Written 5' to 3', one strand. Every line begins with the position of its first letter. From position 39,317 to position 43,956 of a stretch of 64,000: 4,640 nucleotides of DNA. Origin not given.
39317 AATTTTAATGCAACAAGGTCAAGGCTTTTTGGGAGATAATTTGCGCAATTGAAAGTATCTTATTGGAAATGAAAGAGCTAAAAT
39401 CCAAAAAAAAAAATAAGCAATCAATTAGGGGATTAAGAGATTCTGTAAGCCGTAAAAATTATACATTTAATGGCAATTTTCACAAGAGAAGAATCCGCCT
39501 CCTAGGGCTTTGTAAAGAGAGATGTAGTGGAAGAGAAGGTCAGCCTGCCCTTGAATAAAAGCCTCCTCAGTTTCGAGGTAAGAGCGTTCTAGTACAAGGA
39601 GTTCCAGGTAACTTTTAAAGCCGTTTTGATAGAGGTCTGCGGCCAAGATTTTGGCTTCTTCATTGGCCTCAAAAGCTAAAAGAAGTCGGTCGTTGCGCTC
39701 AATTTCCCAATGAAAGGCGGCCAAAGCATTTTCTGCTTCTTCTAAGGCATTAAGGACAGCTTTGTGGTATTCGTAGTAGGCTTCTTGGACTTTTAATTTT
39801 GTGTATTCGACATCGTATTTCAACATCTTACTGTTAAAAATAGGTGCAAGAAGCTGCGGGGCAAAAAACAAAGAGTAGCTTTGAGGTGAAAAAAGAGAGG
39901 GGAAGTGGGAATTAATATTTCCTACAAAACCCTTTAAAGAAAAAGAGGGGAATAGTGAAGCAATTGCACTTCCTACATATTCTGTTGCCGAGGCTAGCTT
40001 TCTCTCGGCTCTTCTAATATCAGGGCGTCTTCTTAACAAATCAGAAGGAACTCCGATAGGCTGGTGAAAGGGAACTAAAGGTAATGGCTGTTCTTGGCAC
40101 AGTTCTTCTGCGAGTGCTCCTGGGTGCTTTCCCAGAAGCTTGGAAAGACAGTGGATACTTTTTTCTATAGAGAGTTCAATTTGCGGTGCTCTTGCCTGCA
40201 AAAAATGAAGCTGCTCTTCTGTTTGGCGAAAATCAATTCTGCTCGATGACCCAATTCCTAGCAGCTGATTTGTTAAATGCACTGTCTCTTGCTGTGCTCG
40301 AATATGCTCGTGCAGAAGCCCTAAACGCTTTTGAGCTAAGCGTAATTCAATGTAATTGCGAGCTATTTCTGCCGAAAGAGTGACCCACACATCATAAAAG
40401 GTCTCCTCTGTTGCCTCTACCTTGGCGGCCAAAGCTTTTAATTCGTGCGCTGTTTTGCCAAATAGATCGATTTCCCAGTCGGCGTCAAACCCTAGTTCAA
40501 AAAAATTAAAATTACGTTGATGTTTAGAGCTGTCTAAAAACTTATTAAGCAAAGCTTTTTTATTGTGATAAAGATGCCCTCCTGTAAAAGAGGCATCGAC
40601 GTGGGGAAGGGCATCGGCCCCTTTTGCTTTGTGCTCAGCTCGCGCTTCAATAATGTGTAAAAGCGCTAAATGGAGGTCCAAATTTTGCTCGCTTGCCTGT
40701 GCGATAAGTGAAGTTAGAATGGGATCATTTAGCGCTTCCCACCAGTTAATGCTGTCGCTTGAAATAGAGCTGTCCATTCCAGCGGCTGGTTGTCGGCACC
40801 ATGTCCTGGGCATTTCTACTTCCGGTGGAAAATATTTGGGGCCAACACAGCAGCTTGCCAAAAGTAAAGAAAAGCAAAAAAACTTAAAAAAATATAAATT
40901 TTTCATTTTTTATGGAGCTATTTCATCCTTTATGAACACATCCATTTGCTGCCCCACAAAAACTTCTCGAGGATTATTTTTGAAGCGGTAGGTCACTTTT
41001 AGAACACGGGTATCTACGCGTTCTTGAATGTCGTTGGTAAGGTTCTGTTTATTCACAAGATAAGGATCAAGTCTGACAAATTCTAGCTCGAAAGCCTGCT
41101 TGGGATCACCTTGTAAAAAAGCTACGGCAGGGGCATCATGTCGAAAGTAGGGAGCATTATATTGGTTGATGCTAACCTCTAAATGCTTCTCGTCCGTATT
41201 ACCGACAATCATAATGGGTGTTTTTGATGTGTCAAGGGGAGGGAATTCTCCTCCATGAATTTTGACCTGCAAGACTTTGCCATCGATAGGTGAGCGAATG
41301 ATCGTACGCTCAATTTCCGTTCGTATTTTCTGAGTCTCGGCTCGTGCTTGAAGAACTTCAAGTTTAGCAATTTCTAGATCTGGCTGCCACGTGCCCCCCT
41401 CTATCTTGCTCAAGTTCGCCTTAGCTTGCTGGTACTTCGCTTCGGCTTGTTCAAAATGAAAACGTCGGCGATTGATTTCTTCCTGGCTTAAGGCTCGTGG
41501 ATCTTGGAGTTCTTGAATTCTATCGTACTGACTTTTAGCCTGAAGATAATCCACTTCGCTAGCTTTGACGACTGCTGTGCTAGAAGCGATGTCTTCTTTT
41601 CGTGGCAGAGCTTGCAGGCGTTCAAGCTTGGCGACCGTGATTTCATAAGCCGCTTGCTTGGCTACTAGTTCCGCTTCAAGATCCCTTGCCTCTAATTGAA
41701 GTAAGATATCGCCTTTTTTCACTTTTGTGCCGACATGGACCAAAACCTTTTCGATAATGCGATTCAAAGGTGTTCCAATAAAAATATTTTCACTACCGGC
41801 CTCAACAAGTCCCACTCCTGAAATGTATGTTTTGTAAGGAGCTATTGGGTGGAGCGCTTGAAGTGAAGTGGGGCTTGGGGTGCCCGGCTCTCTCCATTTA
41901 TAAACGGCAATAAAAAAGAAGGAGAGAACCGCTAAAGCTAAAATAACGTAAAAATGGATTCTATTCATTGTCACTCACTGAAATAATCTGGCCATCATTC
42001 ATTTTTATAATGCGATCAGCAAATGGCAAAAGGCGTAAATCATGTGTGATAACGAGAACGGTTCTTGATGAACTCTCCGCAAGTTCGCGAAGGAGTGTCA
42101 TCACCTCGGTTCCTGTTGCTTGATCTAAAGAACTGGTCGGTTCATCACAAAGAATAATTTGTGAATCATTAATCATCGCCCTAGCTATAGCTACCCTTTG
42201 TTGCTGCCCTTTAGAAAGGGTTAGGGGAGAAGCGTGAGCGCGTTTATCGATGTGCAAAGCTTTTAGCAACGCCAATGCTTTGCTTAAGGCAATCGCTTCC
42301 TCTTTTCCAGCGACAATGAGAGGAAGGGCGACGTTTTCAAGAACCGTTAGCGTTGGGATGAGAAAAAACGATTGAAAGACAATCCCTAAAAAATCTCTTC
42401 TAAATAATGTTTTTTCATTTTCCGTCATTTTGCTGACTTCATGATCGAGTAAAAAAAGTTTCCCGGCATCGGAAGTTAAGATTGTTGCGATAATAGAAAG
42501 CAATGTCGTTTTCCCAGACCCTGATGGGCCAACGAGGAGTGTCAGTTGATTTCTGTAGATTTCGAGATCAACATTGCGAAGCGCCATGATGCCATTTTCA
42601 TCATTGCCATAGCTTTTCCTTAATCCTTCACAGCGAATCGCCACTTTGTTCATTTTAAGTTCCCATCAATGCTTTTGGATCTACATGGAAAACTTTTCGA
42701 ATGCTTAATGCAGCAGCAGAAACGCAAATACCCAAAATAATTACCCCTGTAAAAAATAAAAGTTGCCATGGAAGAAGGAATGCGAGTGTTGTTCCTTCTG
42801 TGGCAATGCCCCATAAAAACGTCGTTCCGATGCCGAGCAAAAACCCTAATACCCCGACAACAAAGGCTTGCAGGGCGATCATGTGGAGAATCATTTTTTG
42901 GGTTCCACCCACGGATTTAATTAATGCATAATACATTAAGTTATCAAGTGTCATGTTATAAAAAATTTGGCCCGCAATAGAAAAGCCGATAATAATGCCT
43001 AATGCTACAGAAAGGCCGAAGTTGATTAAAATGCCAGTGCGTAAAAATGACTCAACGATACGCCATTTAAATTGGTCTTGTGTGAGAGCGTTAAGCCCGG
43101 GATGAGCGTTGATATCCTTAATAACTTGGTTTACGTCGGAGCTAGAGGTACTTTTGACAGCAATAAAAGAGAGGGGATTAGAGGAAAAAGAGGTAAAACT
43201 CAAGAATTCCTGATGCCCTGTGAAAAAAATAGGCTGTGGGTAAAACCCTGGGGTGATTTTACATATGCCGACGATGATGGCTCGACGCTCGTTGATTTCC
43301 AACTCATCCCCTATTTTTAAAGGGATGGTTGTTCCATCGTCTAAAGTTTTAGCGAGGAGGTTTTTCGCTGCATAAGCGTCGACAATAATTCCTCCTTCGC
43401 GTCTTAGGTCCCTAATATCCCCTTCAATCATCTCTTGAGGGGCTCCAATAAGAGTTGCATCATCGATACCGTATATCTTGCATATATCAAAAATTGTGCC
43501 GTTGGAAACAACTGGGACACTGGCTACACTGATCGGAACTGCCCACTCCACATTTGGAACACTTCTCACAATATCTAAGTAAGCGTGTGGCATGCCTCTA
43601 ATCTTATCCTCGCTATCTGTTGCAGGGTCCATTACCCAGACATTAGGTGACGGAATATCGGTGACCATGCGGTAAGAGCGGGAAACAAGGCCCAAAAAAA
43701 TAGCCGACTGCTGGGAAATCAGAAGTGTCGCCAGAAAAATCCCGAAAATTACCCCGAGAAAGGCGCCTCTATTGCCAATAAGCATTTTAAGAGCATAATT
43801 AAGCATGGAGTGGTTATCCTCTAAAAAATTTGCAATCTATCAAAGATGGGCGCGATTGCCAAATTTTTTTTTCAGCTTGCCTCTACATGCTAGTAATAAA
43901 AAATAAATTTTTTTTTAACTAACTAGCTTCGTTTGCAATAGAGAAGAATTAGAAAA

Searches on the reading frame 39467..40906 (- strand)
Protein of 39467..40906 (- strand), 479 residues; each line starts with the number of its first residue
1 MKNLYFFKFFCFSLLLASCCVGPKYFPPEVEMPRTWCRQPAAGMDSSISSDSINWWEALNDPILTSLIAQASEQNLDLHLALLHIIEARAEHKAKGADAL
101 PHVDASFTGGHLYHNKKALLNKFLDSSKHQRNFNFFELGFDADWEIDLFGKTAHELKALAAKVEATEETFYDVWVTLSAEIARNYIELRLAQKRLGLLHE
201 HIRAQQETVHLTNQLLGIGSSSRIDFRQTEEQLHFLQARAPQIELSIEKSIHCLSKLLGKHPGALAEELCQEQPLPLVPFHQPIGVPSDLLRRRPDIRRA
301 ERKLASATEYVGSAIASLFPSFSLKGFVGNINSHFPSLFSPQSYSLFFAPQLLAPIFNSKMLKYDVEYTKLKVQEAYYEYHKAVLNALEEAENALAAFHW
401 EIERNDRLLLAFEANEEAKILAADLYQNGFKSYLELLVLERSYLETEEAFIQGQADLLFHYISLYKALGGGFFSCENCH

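Call 25: search_protein_families(library=pfam, proteins=[window:39467-40906:-], max_evalue=0.001)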
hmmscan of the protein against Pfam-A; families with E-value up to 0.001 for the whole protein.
window:39467-40906:- (479 aa): 1 family
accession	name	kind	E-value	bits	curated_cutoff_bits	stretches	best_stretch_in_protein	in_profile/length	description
PF02321.23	OEP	-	6.9e-32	111.2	22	2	66-259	3-187/187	Outer membrane efflux protein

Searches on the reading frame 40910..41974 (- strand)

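Call 25: search_protein_families(library=pfam, proteins=[window:40910-41974:-], max_evalue=0.001)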
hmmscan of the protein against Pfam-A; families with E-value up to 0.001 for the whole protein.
window:40910-41974:- (354 aa): 4 families
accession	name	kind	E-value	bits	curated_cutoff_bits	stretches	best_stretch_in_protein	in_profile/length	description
PF13437.12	HlyD_3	-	9.9e-07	29.9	22.2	1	226-334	2-96/106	HlyD family secretion protein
PF13533.13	Biotin_lipoyl_2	-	4.1e-06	26.9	29.8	0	74-95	11-32/32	Biotin-lipoyl like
PF16576.10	HlyD_D23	-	5.5e-06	26.2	30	1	51-306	6-188/214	Barrel-sandwich domain of CusB or HlyD membrane-fusion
PF00364.28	Biotin_lipoyl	-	0.00025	21.2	22.1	0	74-107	16-49/73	Biotin-requiring enzyme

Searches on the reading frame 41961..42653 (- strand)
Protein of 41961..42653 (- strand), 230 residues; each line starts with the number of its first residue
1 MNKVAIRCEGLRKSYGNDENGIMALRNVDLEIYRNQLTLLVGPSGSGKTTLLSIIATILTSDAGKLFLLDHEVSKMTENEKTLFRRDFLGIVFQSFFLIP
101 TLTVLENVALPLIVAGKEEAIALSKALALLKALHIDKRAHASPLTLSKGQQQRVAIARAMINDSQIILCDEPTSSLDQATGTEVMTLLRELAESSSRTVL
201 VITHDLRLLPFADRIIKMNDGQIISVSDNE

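Call 25: search_protein_families(library=pfam, proteins=[window:41961-42653:-], max_evalue=0.001)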
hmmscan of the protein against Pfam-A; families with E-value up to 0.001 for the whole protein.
window:41961-42653:- (230 aa): 14 families
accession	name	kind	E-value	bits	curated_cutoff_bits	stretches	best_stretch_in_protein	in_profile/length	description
PF00005.33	ABC_tran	-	2.3e-32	112.9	25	1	25-174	1-137/137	ABC transporter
PF02463.25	SMC_N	-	6.1e-08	32.8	40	1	34-219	23-212/220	RecF/RecN/SMC N terminal domain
PF13304.12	AAA_21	-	2.2e-07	31.7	27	1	37-61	1-25/304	AAA domain, putative AbiEii toxin, Type IV TA system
PF13476.12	AAA_23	-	7.4e-07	30.4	27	1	20-65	5-49/201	AAA domain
PF13555.12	AAA_29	-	4.1e-06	26.9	27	1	28-63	15-50/61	P-loop containing region of AAA domain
PF13166.12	AAA_13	-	2.6e-05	23.6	36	0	159-209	522-574/713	AAA domain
PF13401.12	AAA_22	-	6.1e-05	23.8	27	1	35-206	5-126/130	AAA domain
PF13175.12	AAA_15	-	6.7e-05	23.1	32.1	1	29-76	18-68/374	AAA ATPase domain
PF13604.12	AAA_30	-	0.00012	22.4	27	0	35-67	18-50/191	AAA domain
PF25199.1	nSTAND_NTPase5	-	0.00021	21.6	34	0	35-77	41-84/145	Novel STAND NTPase 5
PF13191.12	AAA_16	-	0.00026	22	32.6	1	36-201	25-137/167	AAA ATPase domain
PF00004.35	AAA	-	0.00029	21.7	21.2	0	39-203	2-108/131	ATPase family associated with various cellular activities (AAA)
PF03215.21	Rad17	-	0.00055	20.4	23.8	0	26-88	36-96/186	Rad17 P-loop domain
PF20720.3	nSTAND3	-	0.00067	19.8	27.2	0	34-90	16-76/155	Novel STAND NTPase 3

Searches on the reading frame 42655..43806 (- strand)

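Call 25: search_protein_families(library=pfam, proteins=[window:42655-43806:-], max_evalue=0.001)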
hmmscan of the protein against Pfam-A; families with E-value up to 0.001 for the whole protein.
window:42655-43806:- (383 aa): 2 families
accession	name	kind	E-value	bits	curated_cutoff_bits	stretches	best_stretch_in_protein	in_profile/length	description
PF12704.14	MacB_PCD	-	2e-11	45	27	1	17-234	6-206/207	MacB-like periplasmic core domain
PF02687.27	FtsX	-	2.2e-07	31.4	25.5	1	267-377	4-120/120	FtsX-like permease C-terminal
